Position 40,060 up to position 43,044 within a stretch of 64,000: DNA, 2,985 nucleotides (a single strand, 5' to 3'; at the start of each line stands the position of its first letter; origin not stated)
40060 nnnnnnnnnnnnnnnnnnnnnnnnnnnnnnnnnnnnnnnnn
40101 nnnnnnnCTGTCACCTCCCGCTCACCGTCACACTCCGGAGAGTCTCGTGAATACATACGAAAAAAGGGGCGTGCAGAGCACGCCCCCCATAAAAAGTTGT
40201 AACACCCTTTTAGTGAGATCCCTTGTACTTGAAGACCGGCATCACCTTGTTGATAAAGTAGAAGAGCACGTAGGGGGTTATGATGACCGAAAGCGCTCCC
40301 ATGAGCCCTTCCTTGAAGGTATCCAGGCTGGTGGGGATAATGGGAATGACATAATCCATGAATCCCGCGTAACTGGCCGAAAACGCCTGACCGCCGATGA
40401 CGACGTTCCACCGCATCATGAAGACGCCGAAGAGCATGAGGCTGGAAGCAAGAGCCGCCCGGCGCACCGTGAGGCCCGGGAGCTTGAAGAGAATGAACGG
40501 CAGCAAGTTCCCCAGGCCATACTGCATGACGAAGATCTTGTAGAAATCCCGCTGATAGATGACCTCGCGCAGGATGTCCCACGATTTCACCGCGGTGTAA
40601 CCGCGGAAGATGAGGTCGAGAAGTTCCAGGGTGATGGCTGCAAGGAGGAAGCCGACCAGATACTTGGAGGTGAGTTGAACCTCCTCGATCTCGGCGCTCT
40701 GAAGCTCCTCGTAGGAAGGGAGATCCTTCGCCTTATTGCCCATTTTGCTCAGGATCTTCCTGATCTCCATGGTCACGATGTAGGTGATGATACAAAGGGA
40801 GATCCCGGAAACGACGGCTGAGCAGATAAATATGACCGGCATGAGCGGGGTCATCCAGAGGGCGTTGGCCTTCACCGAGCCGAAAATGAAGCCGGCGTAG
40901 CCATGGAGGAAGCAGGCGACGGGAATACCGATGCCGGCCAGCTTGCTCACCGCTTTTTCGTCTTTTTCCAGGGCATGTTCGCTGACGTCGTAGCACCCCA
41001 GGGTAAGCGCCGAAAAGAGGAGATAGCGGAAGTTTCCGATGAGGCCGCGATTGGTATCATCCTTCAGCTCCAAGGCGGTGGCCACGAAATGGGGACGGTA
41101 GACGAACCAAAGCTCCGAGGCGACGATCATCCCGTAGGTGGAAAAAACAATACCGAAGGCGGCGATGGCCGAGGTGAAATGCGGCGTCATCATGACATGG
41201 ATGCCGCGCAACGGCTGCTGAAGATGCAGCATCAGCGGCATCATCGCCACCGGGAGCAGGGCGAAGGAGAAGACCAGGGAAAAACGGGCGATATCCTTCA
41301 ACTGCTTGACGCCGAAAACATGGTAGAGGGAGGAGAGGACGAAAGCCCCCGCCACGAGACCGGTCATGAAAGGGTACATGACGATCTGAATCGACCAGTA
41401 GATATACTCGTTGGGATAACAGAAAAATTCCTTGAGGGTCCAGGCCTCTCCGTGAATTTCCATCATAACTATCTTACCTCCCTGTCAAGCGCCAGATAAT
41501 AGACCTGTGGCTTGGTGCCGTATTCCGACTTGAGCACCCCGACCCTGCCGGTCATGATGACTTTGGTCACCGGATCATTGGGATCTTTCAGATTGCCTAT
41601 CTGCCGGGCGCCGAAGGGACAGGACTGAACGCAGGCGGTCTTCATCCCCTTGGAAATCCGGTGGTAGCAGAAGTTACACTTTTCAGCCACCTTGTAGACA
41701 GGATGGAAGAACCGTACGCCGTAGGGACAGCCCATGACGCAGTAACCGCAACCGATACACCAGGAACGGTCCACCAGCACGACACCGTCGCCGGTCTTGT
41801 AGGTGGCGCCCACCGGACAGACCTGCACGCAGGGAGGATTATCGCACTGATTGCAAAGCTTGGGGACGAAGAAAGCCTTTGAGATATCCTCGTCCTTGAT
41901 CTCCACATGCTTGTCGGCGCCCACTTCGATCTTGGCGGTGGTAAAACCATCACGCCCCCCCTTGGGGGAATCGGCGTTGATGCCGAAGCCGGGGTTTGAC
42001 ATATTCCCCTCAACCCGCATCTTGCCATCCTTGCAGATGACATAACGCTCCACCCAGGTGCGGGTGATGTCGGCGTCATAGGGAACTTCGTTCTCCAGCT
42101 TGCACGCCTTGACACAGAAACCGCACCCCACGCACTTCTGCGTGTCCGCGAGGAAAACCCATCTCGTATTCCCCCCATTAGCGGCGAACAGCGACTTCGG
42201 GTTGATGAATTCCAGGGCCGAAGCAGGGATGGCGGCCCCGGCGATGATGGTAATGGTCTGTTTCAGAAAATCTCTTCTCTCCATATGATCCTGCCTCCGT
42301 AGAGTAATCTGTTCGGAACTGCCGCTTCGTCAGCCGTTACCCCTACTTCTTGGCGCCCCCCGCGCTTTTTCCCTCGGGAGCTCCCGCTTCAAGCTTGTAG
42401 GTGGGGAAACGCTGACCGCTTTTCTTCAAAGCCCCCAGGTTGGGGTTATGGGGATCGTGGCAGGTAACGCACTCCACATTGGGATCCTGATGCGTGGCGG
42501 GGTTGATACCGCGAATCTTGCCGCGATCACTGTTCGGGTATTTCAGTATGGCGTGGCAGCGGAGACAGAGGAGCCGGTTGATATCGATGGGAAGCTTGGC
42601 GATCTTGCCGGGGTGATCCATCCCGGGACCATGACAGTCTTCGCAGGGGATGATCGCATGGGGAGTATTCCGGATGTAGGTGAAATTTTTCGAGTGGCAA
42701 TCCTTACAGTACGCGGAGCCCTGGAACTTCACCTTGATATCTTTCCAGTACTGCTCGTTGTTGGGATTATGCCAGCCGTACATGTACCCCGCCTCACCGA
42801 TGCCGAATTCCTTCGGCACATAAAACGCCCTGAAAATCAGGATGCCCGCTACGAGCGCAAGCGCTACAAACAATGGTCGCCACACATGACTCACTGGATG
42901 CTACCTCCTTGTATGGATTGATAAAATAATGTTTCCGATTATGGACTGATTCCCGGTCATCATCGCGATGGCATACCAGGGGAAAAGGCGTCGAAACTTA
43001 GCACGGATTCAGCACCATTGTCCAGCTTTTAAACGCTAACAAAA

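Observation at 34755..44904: Contiguous 'quinol-oxidase supercluster': a CbcL-type fusion, a tetrahaem/FeS/NrfD module and two ImcH-type cytochromes on one strand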

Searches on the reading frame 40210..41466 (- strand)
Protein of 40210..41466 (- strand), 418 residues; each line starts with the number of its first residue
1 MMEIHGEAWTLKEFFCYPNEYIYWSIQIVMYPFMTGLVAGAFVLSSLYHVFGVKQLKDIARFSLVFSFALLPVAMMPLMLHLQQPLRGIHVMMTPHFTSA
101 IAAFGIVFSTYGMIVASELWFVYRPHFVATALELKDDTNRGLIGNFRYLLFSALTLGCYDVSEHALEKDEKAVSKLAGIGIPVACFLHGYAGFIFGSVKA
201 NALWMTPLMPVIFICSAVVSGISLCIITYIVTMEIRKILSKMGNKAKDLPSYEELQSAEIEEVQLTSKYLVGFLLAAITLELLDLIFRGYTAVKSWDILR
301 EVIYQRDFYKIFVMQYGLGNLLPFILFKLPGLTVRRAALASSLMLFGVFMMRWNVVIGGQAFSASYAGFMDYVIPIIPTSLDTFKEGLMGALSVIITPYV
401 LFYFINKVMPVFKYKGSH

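Call 4: search_protein_families(library=pfam, proteins=[window:40210-41466:-], max_evalue=0.01)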
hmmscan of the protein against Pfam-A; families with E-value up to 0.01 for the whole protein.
window:40210-41466:- (418 aa): 1 family
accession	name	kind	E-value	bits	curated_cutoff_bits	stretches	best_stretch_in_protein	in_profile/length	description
PF03916.19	NrfD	-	2.9e-32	113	25.8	1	20-362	7-311/313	Polysulphide reductase, NrfD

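Call 5: search_protein_families(library=ncbifam, proteins=[window:40210-41466:-], max_evalue=0.01)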
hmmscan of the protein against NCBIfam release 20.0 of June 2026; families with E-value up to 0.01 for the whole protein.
window:40210-41466:- (418 aa): 3 families
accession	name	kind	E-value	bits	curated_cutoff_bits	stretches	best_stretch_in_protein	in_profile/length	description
NF045798.1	DsrP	equivalog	2.1e-10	40.6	350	1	161-238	138-215/346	sulfate reduction electron transfer complex DsrMKJOP subunit DsrP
TIGR03148.1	cyt_nit_nrfD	equivalog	2.2e-08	33.7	347.6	1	22-233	8-201/316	cytochrome c nitrite reductase subunit NrfD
NF041784.1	mnquin_red_QrcD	equivalog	2.8e-05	23.6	570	1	21-118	52-149/408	menaquinone reductase integral membrane subunit QrcD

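Call 54: search_solved_structures(query=window:40210-41466:-, max_evalue=0.01)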
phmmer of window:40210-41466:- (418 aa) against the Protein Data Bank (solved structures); distinct sequences matched with E-value up to 0.01: 0.

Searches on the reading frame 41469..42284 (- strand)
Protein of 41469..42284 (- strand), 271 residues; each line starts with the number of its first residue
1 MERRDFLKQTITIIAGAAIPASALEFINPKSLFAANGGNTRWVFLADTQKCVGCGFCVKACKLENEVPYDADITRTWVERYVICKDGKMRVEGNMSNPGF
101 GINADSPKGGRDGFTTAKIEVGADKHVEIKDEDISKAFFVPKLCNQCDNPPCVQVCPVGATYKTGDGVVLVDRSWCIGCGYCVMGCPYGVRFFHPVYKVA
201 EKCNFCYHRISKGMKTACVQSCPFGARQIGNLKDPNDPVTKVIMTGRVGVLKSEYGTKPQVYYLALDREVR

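Call 4: search_protein_families(library=pfam, proteins=[window:41469-42284:-], max_evalue=0.01)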
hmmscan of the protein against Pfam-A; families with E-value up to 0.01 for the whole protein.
window:41469-42284:- (271 aa): 14 families
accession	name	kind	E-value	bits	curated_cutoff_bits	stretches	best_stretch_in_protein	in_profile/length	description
PF13247.11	Fer4_11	-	3.2e-25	88.7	26.2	1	137-231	3-99/100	4Fe-4S dicluster domain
PF12838.12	Fer4_7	-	3.6e-15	56.6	27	2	50-160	1-52/52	4Fe-4S dicluster domain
PF00037.32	Fer4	-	4.8e-14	51.9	21.1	2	170-190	2-22/24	4Fe-4S binding domain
PF12837.12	Fer4_6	-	1.2e-13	50.7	25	2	168-190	1-23/24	4Fe-4S binding domain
PF12797.12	Fer4_2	-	2.1e-12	46.6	24.5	2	168-188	2-22/22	4Fe-4S binding domain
PF13237.11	Fer4_10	-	4.5e-10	39.7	25.5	2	139-187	4-53/53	4Fe-4S dicluster domain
PF13187.11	Fer4_9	-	4.9e-10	39.7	27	1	144-189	2-50/52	4Fe-4S dicluster domain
PF25160.1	LdpA_Fe-S-bd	-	1.1e-07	31.9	27.6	1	146-189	4-41/49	LdpA Fe-S cluster-binding domain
PF12798.12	Fer4_3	-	2.5e-07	31.5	27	0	203-226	1-15/15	4Fe-4S binding domain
PF12800.12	Fer4_4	-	2.9e-06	27.6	24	2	174-189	2-17/17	4Fe-4S binding domain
PF13534.11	Fer4_17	-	3.5e-06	27.9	22.2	0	50-67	1-18/61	4Fe-4S dicluster domain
PF13183.11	Fer4_8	-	2.2e-05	25.3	27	0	49-159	3-67/68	4Fe-4S dicluster domain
PF14697.11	Fer4_21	-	2.7e-05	24.6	35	0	47-62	4-19/59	4Fe-4S dicluster domain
PF13484.11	Fer4_16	-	0.0052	18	30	0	174-188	51-65/66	4Fe-4S double cluster binding domain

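Call 5: search_protein_families(library=ncbifam, proteins=[window:41469-42284:-], max_evalue=0.01)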
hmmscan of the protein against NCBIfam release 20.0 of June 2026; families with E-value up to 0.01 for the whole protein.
window:41469-42284:- (271 aa): 63 families (the best 25 are shown)
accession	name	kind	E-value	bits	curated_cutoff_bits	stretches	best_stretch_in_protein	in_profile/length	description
NF011569.0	PRK14993.1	equivalog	7.6e-58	195.8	416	2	127-268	83-226/244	tetrathionate reductase subunit TtrB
NF045797.1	DsrO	equivalog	5.5e-54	183.1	200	2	126-264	85-234/235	sulfate reduction electron transfer complex DsrMKJOP subunit DsrO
TIGR03149.1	cyt_nit_nrfC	equivalog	1e-45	155.8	377.6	2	139-265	89-217/225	cytochrome c nitrite reductase Fe-S protein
NF041715.1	arsenate_red_ArrB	equivalog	6.5e-41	140.4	450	3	198-264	159-225/233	arsenate respiratory reductase iron-sulfur subunit ArrB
TIGR03478.1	DMSO_red_II_bet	subfamily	1.4e-35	122.7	480.7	1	137-264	124-253/321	DMSO reductase family type II enzyme, iron-sulfur subunit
TIGR02951.1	DMSO_dmsB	equivalog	7.2e-32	110.6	214.1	1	137-233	57-154/161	DMSO/selenate family reductase complex B subunit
NF042979.1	EthbenzDh_ebdB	equivalog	3.5e-31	108.4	740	1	138-264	147-275/354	ethylbenzene dehydrogenase subunit beta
NF008134.0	PRK10882.1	equivalog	1.8e-29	102.8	263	1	1-234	2-210/329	hydrogenase 2 operon protein HybA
NF041782.1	mnquin_red_QrcC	equivalog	7.7e-28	97.8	400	3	137-194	58-119/239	menaquinone reductase iron-sulfur cluster-binding subunit QrcC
NF045715.1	sulf_resp_HmcB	equivalog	3.3e-24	85.5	420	2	133-232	96-198/307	sulfate respiration complex iron-sulfur protein HmcB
TIGR01582.1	FDH-beta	equivalog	2.5e-22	79.3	334.7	1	131-234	80-184/283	formate dehydrogenase subunit beta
TIGR01660.1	narH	equivalog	8.8e-22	77.2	524.05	1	137-242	176-282/492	nitrate reductase subunit beta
NF038355.1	FDH3_beta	equivalog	1.9e-21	76.9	240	2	128-204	39-119/180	formate dehydrogenase FDH3 subunit beta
NF007382.0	PRK09898.1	equivalog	3.4e-19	69.2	213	2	134-234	113-205/208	ferredoxin-like protein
NF009451.0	PRK12809.1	equivalog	1.7e-15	56.3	1154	1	141-228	53-135/639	formate-dependent uric acid utilization protein YgfT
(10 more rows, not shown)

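Call 53: search_solved_structures(query=window:41469-42284:-, max_evalue=1e-10)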
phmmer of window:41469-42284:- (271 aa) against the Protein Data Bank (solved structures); distinct sequences matched with E-value up to 1e-10: 21.
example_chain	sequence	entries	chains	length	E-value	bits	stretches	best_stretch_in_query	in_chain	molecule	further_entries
2vpw_B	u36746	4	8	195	1.9e-45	158.7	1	138-265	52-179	NRFC PROTEIN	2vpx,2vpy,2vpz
6cz7_B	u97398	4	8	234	9.1e-35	123.6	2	136-194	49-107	4Fe-4S ferredoxin, iron-sulfur binding domain protein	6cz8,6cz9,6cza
2ivf_B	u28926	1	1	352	2.3e-32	115.7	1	138-264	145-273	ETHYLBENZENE DEHYDROGENASE BETA-SUBUNIT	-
4ydd_B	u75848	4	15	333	1.1e-27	100.3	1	136-264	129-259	DMSO reductase family type II enzyme, iron-sulfur subunit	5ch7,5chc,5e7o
1q16_B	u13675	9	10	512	4.5e-21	78.7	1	138-242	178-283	Respiratory nitrate reductase 1 beta chain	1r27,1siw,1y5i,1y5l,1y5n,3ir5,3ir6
1y4z_B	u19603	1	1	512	4.5e-21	78.7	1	138-242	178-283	Respiratory nitrate reductase 1 beta chain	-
3egw_B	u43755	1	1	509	4.5e-21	78.7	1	138-242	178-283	Respiratory nitrate reductase 1 beta chain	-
7b04_A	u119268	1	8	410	2e-20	76.6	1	136-264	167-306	Nitrite oxidoreductase subunit B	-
1kqf_B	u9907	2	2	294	2.3e-19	73.1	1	144-234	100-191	FORMATE DEHYDROGENASE, NITRATE-INDUCIBLE, IRON-SULFUR SUBUNIT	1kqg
6f0k_B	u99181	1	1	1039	7.6e-19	71.4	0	138-194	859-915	Fe-S-cluster-containing hydrogenase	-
9mqx_E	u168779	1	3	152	6.7e-18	68.3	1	139-224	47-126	Fe-S-cluster-containing hydrogenase subunit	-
6btm_B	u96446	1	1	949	1.8e-17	66.9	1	46-208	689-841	Alternative Complex III subunit B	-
4v4c_B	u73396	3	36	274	3.7e-16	62.6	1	139-267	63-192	Pyrogallol hydroxytransferase small subunit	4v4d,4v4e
9vap_B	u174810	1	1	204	3.7e-16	62.5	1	141-250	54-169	4Fe-4S dicluster domain-containing protein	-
8k9e_B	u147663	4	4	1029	1.1e-15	61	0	124-194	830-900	Fe-S-cluster-containing hydrogenase components 1-like protein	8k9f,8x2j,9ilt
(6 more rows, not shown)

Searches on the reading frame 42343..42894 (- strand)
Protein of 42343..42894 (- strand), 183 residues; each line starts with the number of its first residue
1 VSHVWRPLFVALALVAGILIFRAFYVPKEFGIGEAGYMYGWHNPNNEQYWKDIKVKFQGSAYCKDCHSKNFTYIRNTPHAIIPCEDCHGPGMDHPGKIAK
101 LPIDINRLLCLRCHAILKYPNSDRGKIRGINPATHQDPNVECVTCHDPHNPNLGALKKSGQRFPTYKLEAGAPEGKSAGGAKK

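Call 4: search_protein_families(library=pfam, proteins=[window:42343-42894:-], max_evalue=0.01)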
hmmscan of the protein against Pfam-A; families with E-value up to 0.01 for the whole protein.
window:42343-42894:- (183 aa): 6 families
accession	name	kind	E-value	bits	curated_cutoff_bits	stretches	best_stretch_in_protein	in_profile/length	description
PF14537.11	Cytochrom_c3_2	-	2e-07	31.8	25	1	82-151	7-69/79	Cytochrome c3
PF09699.15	Paired_CXXCH_1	-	1.9e-06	27.9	20.6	0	141-160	8-28/41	Doubled CXXCH motif (Paired_CXXCH_1)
PF14522.11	Cytochrome_C7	-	2.3e-05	24.6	24.8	0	107-151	13-53/67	Cytochrome c7 and related cytochrome c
PF02085.21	Cytochrom_CIII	-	5.9e-05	23.8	22.9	1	78-149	27-85/101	Class III cytochrome C family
PF22113.1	Mtrc-MtrF_II-IV_dom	-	0.00025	21.1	30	0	61-94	7-41/176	Outer membrane cytochrome MtrC/MtrF-like, domains II/IV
PF01412.23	ArfGap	-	0.0092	16.5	28.7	0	58-89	11-41/117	Putative GTPase activating protein for Arf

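Call 5: search_protein_families(library=ncbifam, proteins=[window:42343-42894:-], max_evalue=0.01)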
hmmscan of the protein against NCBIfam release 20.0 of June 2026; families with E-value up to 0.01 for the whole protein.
window:42343-42894:- (183 aa): 5 families
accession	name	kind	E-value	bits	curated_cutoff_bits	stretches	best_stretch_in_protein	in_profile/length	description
TIGR03508.1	decahem_SO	subfamily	2.3e-07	30.6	192.2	1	59-156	1-111/258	DmsE family decaheme c-type cytochrome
NF041198.1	UshA_like_PCGU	equivalog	6.8e-07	28.2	275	2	82-115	473-509/519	UshA-like (seleno)protein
NF041028.1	decahem_GSU2203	exception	2.2e-06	27.1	325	1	55-158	31-145/317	GSU2203 family decaheme c-type cytochrome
TIGR01905.1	paired_CXXCH_1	subfamily_domain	5e-05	23.1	25.2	0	141-153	8-20/41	doubled CXXCH domain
TIGR03153.1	cytochr_NrfH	equivalog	0.0023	18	134.2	0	51-91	19-62/138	cytochrome c nitrite reductase small subunit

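Call 52: search_solved_structures(query=window:42343-42894:-, max_evalue=1)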
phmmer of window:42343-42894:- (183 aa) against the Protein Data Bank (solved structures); distinct sequences matched with E-value up to 1: 13.
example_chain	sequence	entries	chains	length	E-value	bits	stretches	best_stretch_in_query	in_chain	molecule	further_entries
3owm_A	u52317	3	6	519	0.0016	21.5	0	82-148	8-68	Eight-heme nitrite reductase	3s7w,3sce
3rkh_A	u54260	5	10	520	0.0016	21.4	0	82-148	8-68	Eight-heme nitrite reductase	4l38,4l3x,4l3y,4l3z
3uu9_A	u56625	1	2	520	0.0016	21.4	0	82-148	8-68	Eight-heme nitrite reductase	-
4q4u_A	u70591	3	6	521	0.0016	21.4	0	82-148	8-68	Eight-heme nitrite reductase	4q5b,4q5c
4q0t_A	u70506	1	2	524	0.0018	21.3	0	82-148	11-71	Eight-heme nitrite reductase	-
2zo5_A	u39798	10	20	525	0.0018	21.3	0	82-148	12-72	Eight-heme nitrite reductase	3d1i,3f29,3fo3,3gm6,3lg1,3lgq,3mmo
2ot4_A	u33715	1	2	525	0.0018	21.3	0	82-148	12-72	Eight-heme nitrite reductase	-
6r2q_A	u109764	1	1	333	0.12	15.3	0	76-157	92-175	Cystathionine beta-synthase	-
8rv0_Y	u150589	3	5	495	0.17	14.9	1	61-115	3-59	Octaheme cytochrome c nitrite reductase | Octaheme nitrite c cytochrome c reductase | Octaheme nitrite reductase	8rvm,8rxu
3sxq_A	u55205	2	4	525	0.17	14.9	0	81-151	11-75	Eight-heme nitrite reductase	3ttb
6i5b_A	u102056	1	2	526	0.29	14.1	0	82-115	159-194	Uncharacterized protein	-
2j7a_C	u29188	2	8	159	0.32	13.9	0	61-148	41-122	CYTOCHROME C QUINOL DEHYDROGENASE NRFH | NAPC/NIRT CYTOCHROME C FAMILY PROTEIN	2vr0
28pb_A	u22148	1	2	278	0.7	12.8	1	60-148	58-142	Cytochrome c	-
